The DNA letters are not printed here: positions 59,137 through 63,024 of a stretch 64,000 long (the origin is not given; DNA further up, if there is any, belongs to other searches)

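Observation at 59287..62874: ~1200-aa lipoprotein built from ten 12-cysteine repeats in an alternating A/B pattern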

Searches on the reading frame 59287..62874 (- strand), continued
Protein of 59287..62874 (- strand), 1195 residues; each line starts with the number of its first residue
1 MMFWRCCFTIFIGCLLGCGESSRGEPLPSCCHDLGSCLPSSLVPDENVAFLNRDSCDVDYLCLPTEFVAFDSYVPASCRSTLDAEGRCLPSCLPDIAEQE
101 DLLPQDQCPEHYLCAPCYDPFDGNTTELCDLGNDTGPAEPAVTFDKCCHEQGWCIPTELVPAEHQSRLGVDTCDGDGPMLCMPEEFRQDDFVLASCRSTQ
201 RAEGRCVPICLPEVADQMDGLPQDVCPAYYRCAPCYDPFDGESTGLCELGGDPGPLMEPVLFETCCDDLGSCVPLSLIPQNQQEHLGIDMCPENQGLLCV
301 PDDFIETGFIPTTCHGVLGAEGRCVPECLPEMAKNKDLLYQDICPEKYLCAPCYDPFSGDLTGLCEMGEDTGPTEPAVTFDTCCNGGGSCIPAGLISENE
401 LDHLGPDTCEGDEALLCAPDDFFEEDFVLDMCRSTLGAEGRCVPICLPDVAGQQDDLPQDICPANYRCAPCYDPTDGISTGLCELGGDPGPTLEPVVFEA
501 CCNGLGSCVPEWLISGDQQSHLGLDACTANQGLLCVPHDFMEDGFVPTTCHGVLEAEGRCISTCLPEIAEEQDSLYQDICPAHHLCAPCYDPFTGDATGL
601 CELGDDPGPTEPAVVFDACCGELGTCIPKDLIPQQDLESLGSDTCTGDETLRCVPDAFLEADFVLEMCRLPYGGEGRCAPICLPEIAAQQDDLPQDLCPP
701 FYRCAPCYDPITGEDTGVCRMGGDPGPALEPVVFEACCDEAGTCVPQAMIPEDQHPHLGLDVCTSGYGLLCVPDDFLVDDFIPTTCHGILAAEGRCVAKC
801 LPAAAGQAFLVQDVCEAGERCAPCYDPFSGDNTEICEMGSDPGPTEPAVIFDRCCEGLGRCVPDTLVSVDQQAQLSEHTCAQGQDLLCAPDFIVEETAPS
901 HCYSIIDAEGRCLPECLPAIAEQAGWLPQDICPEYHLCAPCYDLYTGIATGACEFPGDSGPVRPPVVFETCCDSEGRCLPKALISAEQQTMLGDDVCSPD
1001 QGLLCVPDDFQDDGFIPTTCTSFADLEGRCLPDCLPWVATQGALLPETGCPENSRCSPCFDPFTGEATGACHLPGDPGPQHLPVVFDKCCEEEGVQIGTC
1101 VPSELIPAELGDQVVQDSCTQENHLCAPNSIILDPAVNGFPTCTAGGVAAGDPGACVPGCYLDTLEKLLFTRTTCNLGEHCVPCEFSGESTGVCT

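Call 46: find_encoding_contigs(protein=P0006, flank=10000, max_places=2)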
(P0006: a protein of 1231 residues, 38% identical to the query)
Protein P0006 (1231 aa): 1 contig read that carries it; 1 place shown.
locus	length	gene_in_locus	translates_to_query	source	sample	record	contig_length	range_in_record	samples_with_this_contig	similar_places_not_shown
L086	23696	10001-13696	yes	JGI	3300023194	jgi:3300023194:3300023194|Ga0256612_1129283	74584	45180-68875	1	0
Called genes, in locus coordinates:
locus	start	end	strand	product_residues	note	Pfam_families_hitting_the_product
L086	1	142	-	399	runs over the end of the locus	PF00903:Glyoxalase, PF13468:Glyoxalase_3 (faint), PF13669:Glyoxalase_4, PF00903:Glyoxalase (weak)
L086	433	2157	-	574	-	PF00351:Biopterin_H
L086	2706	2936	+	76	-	PF13560:HTH_31, PF12844:HTH_19, PF01381:HTH_3, PF13443:HTH_26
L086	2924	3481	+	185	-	PF00578:AhpC-TSA, PF08534:Redoxin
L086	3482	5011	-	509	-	PF01565:FAD_binding_4, PF04030:ALO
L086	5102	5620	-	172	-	PF17775:YchJ_M-like, PF02810:SEC-C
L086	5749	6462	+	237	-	-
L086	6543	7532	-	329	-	-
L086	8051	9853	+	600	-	PF08308:PEGA (weak), PF13620:CarboxypepD_reg (faint), PF08308:PEGA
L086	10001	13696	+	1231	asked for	-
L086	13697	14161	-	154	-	-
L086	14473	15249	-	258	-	PF13085:Fer2_3, PF13187:Fer4_9 (faint), PF00037:Fer4 (weak), PF12837:Fer4_6 (weak), PF13237:Fer4_10 (weak), PF12838:Fer4_7, PF13183:Fer4_8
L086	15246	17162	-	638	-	PF00890:FAD_binding_2, PF01266:DAO (faint), PF02910:Succ_DH_flav_C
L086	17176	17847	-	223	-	PF01127:Sdh_cyt (faint)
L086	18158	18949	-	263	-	PF00378:ECH_1, PF16113:ECH_2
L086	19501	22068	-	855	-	PF23459:S1_RRP5 (faint), PF00575:S1, PF13509:S1_2 (faint), PF00575:S1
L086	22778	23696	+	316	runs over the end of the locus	PF02445:NadA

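Call 78: find_encoding_contigs(protein=P0004, flank=8000, max_places=1)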
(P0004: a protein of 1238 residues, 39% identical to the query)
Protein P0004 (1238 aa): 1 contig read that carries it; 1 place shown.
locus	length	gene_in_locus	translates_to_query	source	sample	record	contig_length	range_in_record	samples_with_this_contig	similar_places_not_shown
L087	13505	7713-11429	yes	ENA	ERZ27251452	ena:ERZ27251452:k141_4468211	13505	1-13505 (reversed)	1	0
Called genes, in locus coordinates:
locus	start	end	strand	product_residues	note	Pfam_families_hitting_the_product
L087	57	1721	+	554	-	PF08308:PEGA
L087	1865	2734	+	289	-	-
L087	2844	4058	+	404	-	PF01261:AP_endonuc_2 (weak)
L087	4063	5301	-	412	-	-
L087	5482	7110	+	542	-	PF03734:YkuD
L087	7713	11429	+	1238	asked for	-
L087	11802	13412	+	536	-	PF06078:DUF937, PF00691:OmpA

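Call 79: find_encoding_contigs(protein=P0008, flank=8000, max_places=1)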
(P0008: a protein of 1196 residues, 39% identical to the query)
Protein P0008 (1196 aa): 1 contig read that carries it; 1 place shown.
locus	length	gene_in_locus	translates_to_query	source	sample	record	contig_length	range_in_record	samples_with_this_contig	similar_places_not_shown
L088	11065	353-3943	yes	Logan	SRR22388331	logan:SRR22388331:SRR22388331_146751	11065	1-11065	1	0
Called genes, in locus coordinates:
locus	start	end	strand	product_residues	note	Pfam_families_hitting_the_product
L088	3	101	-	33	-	?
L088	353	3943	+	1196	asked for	-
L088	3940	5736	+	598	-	-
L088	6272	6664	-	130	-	-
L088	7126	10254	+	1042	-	PF00486:Trans_reg_C, PF13191:AAA_16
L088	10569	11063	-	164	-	?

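Call 80: find_encoding_contigs(protein=P0010, flank=8000, max_places=1)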
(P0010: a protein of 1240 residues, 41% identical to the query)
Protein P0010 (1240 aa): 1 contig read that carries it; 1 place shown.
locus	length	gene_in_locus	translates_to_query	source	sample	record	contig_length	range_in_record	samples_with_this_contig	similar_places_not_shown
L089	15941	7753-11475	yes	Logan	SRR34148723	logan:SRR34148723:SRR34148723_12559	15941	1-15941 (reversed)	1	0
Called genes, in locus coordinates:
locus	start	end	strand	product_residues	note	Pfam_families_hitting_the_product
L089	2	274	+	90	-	?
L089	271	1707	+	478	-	PF00512:HisKA (faint), PF02518:HATPase_c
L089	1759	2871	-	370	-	-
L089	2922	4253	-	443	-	PF06722:EryCIII-like_C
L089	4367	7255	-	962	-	PF07610:DUF1573 (faint), PF07705:CARDB (faint), PF12371:TMEM131_like_N (faint), PF24507:Ig_CFAP65_4th (faint), PF22067:Cep192_D3 (faint), PF15780:ASH (weak), PF22544:HYDIN_VesB_CFA65-like_Ig (weak), PF22073:Cep192_D4 (weak)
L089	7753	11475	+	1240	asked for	-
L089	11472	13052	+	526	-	-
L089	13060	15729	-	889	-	PF12704:MacB_PCD, PF02687:FtsX, PF12704:MacB_PCD, PF02687:FtsX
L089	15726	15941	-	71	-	?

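Call 81: find_encoding_contigs(protein=P0016, flank=8000, max_places=1)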
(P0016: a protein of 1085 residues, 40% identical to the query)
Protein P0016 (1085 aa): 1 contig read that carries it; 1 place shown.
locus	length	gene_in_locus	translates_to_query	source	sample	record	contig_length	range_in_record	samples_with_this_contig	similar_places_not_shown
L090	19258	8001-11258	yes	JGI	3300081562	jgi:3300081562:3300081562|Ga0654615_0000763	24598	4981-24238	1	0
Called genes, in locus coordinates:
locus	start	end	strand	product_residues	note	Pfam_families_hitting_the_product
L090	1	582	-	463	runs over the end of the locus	PF00392:GntR, PF00155:Aminotran_1_2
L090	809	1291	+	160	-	-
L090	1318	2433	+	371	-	PF04055:Radical_SAM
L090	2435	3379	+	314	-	PF00586:AIRS, PF02769:AIRS_C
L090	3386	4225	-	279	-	PF17131:TP_0789-like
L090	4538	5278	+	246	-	PF13191:AAA_16 (weak), PF00005:ABC_tran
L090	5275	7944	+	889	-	PF12704:MacB_PCD, PF02687:FtsX, PF12704:MacB_PCD, PF02687:FtsX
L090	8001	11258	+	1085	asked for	-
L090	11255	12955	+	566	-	-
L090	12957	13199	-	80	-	PF00248:Aldo_ket_red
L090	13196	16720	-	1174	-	PF05378:Hydant_A_N, PF01968:Hydantoinase_A, PF02538:Hydantoinase_B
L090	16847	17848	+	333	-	-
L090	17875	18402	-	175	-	PF02789:Peptidase_M17_N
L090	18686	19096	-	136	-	PF01029:NusB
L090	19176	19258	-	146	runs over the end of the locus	PF00885:DMRL_synthase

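Call 84: list_cluster_members(proteins=[P0061, P0001, P0014, P0091, P0022])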
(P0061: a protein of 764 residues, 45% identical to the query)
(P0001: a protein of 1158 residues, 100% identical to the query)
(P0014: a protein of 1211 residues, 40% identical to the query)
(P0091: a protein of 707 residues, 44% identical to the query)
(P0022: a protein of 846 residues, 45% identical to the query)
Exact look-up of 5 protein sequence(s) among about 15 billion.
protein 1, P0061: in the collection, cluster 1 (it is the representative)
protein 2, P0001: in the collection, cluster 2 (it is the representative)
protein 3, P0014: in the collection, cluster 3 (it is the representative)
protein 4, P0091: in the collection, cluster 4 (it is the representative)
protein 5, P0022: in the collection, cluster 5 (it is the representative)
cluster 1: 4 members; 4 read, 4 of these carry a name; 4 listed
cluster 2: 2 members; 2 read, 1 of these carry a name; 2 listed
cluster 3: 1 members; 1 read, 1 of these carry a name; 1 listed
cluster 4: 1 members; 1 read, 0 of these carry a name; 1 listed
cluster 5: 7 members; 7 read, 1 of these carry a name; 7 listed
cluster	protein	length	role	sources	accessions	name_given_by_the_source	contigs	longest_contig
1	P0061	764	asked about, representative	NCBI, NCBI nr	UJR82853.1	Hypothetical protein I5071_49180 [Sandaracinus amylolyticus]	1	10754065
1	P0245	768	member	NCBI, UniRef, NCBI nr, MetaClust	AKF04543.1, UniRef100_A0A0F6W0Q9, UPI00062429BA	Tryptophan synthase alpha chain [Sandaracinus amylolyticus] | Tryptophan synthase alpha chain n=2 Tax=Sandaracinus amylolyticus TaxID=927083 ... | status=active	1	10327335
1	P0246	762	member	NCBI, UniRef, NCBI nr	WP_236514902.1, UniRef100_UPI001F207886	hypothetical protein [Sandaracinus amylolyticus] | hypothetical protein n=1 Tax=Sandaracinus amylolyticus TaxID=927083 RepID=UPI001F207886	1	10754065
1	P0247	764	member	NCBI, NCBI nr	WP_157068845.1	hypothetical protein [Sandaracinus amylolyticus]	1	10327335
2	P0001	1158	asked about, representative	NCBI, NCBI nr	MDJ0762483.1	MAG: hypothetical protein QNJ97_05785 [Myxococcota bacterium] | hypothetical protein [Myxococcota bacterium]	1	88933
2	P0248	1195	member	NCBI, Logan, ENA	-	-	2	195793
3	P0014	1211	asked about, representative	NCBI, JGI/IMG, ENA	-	hypothetical protein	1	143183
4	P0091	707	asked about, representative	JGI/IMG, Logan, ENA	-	-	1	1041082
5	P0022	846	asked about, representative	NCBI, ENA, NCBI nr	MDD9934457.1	MAG: hypothetical protein OXT09_12685 [Myxococcales bacterium] | hypothetical protein [Myxococcales bacterium]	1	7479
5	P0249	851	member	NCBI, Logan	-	-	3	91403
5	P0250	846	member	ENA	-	-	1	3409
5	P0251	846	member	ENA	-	-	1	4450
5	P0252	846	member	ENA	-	-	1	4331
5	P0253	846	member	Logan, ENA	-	-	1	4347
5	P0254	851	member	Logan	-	-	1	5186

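Call 85: find_encoding_contigs(protein=window:59287-62874:-, flank=10000, max_places=4)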
Protein window:59287-62874:- (1195 aa): 3 contigs read that carry it; 1 place shown.
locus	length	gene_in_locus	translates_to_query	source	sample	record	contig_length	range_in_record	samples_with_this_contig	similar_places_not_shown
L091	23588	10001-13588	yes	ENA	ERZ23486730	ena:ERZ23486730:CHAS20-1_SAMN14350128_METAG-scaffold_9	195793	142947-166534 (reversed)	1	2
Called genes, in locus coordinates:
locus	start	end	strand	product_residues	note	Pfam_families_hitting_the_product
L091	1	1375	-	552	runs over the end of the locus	PF13115:YtkA, PF04945:YHS (weak)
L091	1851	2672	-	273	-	-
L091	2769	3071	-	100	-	PF04945:YHS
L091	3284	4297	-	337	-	-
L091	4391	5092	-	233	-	PF00072:Response_reg, PF00486:Trans_reg_C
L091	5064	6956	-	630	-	PF00512:HisKA, PF02518:HATPase_c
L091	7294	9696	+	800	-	PF06452:CBM9_1 (weak), PF19313:DUF5916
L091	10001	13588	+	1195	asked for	-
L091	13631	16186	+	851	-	PF03176:MMPL, PF02460:Patched (weak), PF12349:Sterol-sensing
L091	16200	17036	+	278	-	PF07044:DUF1329 (weak), PF17131:TP_0789-like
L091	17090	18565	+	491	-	PF06980:DUF1302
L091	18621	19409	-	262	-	PF03279:Lip_A_acyltrans (weak)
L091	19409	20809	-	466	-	PF04055:Radical_SAM, PF13353:Fer4_12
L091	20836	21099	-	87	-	-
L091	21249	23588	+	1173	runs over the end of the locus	PF13510:Fer2_4, PF12838:Fer4_7, PF13183:Fer4_8 (weak), PF02662:FlpD, PF13510:Fer2_4, PF07992:Pyr_redox_2, PF12831:FAD_oxidored, PF04324:Fer2_BFD, +14 more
